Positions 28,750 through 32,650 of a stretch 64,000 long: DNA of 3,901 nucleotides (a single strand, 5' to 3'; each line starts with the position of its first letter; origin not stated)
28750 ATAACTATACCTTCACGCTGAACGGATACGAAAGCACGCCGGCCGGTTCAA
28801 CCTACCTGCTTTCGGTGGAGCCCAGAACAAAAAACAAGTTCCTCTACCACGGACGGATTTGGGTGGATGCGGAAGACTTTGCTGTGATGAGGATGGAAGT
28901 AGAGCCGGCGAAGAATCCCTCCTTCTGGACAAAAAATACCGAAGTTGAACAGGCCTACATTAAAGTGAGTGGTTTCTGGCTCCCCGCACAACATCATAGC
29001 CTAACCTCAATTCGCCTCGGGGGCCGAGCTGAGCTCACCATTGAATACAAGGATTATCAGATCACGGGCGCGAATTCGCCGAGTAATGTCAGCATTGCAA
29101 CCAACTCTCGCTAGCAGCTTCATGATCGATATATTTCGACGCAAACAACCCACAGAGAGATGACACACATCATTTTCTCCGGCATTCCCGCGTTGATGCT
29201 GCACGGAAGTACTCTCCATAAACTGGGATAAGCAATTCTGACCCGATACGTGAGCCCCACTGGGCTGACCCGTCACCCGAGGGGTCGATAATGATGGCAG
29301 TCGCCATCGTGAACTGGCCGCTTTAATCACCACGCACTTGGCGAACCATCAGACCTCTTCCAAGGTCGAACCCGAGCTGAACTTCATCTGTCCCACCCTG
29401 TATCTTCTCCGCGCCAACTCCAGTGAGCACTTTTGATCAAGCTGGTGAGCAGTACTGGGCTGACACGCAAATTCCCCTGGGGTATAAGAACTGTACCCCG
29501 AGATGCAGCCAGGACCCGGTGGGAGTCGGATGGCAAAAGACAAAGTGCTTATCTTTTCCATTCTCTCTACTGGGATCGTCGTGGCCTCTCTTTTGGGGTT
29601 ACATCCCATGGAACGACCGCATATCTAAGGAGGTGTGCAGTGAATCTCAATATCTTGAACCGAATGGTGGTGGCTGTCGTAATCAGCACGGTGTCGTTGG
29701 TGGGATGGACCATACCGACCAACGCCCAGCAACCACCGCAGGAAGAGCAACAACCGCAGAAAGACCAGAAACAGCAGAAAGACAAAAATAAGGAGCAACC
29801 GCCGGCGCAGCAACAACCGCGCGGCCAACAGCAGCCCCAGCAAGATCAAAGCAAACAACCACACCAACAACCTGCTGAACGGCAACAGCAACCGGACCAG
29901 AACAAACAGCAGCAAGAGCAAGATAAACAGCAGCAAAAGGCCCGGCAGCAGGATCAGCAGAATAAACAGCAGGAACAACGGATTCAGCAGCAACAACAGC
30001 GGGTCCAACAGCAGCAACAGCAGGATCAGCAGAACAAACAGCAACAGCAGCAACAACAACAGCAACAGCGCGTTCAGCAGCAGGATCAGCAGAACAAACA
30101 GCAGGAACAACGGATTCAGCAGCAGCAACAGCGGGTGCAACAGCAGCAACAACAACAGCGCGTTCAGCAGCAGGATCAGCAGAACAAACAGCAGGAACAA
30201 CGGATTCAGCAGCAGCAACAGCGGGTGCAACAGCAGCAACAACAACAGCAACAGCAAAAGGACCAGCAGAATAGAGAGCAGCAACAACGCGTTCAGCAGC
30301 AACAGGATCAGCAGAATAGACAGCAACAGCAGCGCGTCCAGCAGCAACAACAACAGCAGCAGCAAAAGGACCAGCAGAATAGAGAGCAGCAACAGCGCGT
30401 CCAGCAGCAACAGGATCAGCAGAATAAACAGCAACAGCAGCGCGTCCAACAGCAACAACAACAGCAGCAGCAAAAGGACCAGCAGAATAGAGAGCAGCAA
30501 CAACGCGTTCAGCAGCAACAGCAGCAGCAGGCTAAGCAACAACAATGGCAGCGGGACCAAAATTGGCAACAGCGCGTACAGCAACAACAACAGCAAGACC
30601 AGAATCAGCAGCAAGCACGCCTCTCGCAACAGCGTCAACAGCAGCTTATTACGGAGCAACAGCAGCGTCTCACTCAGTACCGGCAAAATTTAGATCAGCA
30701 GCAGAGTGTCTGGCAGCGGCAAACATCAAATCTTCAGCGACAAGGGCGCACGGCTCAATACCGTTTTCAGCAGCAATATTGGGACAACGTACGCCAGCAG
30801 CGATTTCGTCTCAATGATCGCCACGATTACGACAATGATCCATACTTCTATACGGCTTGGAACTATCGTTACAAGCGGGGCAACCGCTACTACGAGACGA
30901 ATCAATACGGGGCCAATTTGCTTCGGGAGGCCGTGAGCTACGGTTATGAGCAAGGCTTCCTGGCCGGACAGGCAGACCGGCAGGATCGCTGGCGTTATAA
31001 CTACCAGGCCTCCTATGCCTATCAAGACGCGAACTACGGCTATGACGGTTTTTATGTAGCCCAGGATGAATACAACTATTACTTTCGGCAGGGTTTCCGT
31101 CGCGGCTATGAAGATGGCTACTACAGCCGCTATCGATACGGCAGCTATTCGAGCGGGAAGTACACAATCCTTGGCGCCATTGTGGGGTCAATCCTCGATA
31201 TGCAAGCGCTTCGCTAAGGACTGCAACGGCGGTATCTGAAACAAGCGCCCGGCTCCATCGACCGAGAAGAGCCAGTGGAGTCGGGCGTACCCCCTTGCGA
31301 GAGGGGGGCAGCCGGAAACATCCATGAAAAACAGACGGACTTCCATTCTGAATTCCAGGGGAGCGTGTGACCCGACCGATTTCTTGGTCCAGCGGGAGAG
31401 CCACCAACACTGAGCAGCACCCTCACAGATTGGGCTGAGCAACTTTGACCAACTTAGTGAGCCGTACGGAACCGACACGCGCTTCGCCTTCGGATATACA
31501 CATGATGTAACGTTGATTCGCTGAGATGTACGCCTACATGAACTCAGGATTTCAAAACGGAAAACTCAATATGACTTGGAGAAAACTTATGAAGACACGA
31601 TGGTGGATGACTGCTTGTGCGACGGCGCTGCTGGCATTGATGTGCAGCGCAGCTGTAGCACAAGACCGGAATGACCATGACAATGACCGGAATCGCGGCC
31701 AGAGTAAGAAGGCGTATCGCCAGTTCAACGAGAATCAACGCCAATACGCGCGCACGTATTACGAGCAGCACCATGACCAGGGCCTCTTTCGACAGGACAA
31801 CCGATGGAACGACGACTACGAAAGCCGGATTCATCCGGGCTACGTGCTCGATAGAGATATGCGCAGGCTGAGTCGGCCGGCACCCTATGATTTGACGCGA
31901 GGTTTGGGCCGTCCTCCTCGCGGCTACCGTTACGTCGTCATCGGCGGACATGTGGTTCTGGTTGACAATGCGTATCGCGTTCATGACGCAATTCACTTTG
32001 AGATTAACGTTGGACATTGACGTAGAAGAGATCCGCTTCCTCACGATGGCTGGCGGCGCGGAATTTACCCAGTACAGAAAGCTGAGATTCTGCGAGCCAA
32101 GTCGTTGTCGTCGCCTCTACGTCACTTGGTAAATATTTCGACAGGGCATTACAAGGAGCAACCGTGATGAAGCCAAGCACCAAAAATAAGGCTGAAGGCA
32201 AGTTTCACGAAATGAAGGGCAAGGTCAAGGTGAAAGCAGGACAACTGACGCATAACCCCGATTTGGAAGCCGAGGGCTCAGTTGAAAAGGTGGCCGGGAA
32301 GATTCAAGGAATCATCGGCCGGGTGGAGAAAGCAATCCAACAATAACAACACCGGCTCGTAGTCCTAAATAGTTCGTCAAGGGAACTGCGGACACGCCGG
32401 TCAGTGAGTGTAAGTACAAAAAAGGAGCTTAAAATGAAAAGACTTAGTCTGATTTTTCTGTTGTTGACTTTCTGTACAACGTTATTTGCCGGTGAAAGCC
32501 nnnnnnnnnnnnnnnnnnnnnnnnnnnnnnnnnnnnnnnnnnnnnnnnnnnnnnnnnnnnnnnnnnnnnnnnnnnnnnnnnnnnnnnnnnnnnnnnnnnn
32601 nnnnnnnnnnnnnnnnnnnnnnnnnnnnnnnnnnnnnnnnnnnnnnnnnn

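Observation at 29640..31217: Extraordinary Gln-rich secreted protein encoded by near-perfect 90- and 108-nt tandem repeats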

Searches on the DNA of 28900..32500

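Call 31: search_rna_families(source=window, start=28900, end=32500, threshold=evalue, max_evalue=1)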
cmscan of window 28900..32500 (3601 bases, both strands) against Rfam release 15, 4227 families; matches with E-value up to 1: 2.
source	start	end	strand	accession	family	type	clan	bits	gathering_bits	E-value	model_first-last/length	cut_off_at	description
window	30117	30173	-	RF01390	isrG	Gene; sRNA;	-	19.2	100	0.03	139-195/279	no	isrG Hfq binding RNA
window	30693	30733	-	RF01119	sR32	Gene; snRNA; snoRNA; CD-box;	-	16.4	40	0.35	1-57/57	no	Small nucleolar RNA sR32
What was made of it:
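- Tried and rejected: Rfam gave two sub-threshold chance hits inside the coding region (call 31).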

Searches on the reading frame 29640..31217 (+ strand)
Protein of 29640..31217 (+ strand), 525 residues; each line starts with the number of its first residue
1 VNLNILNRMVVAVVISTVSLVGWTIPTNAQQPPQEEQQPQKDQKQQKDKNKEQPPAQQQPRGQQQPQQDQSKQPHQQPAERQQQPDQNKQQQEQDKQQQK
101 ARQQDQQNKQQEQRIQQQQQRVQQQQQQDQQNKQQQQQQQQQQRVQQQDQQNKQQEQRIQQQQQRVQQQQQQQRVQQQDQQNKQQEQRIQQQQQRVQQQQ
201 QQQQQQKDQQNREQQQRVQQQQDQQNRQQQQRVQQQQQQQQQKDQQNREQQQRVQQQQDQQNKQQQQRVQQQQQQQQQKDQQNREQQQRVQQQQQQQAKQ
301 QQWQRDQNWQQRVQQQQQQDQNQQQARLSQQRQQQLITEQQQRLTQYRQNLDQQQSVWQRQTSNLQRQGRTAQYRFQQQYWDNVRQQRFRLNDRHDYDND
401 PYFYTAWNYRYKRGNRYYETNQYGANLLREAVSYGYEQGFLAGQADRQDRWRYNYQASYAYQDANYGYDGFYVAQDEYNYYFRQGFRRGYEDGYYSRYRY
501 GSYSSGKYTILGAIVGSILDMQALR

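Call 4: search_protein_families(library=pfam, proteins=[window:29640-31217:+], max_evalue=1)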
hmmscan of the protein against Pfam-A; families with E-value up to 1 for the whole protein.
window:29640-31217:+ (525 aa): 0 families

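Call 9: search_protein_families(library=ncbifam, proteins=[window:29640-31217:+], max_evalue=1)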
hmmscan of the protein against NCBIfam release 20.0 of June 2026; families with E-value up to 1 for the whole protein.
window:29640-31217:+ (525 aa): 1 family
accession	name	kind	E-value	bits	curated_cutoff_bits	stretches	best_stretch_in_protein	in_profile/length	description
NF045780.1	TrlF_fam_ATP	equivalog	0.33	9.5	350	1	37-398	371-742/944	TrlF family AAA-like ATPase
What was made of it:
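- No LEA or other Pfam/NCBIfam hit (calls 4, 9).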

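Call 55: predict_structure(alignment_id=A3)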
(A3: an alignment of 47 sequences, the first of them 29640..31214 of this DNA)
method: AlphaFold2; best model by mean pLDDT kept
length: 525 residues; sequences in the alignment: 47
mean_pLDDT: 74.3   pTM: 0.51
mean pLDDT of the five models: 74.3, 73.9, 65.3, 64.9, 60.8
residues with pLDDT >= 90: 197; 70-90: 163; 50-70: 50; < 50: 115
segments of 3 or more residues with pLDDT < 50: 1-3, 6-87, 236-259, 322-325
pLDDT, mean of each block of 10 residues (from residue 1): 47 44 35 33 34 34 35 33 43 81 90 92 93 94 93 92 92 92 92 92 92 90 83 55 34 44 60 76 72 67 58 55 58 80 83 86 93 95 87 74 78 87 90 96 97 93 89 89 97 93 83 88 80
secondary structure, 60 per line:
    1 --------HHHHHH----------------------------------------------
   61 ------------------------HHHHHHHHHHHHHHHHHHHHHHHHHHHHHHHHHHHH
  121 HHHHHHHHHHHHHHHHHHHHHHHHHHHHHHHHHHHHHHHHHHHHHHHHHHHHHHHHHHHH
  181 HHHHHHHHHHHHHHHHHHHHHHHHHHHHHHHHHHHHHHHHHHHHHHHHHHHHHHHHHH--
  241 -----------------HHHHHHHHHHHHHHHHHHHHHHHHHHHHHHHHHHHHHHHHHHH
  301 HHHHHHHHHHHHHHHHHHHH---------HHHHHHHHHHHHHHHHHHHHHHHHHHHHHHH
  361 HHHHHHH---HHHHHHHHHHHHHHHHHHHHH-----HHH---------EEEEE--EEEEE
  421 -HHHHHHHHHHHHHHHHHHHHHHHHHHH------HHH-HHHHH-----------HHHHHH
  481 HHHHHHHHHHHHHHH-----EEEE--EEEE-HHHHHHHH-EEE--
elements in order: H9-14 H85-238 H258-320 H330-367 H371-391 E409-413 E416-420 H422-448 H459-463 H475-495 E501-504 E507-510 H512-519 E521-523
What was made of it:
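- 29727..29891 (+): Pro/Lys/Gln-rich N-terminal tail of the mature protein (residues 30-84; 45% Q, 16% P). Predicted disordered. calls 55 (pLDDT about 33-35), 56
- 29892..30599 (+): Gln-rich repeat stalk (residues 85-320; about 65% Q, 22% charged). Predicted alpha-helical. Call 55: helices 85-238 at pLDDT >90 and 258-320 at pLDDT 55-76.
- On ER/K single alpha-helix domains: Only an AF2 monomer prediction is available: helix 85-238 at pLDDT >90, helix 258-320 at pLDDT 55-76 (call 55).
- The full-length model has a helix at 85-238 with pLDDT >90 (call 55). Residues 30-84 are predicted disordered (call 55). The predicted helix length is of the order of the periplasmic width (call 55; the width figure is from general knowledge).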
